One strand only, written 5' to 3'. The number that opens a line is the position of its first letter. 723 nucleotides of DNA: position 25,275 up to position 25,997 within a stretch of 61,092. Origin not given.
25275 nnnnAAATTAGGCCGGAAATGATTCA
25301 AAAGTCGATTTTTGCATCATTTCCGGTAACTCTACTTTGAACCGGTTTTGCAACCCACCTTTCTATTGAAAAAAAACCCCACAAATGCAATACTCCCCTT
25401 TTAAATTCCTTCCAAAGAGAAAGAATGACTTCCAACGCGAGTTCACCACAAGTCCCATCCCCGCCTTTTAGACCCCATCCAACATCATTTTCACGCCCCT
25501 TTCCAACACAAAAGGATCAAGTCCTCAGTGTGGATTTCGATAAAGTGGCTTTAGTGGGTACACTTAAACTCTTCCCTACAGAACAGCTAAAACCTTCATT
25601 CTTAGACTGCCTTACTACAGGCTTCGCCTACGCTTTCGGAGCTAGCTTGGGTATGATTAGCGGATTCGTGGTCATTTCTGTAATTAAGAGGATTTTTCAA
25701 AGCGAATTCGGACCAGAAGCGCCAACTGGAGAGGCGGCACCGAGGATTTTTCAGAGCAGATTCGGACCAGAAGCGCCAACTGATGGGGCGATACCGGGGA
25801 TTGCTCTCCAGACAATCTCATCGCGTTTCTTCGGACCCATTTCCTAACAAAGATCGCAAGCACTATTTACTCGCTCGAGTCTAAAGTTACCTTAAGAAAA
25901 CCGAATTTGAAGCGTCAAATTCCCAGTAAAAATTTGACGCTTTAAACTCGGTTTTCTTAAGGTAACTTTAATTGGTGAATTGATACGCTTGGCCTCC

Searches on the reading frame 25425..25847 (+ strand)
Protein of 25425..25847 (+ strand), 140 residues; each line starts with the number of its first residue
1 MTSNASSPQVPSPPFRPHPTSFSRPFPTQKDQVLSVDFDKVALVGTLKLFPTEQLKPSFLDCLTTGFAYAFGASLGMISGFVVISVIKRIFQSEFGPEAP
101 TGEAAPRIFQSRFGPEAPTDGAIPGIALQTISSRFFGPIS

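Call 71: find_encoding_contigs(protein=window:25425-25847:+, flank=2500, max_places=8)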
Protein window:25425-25847:+ (140 aa): no gene with exactly this product is on record in the collection.
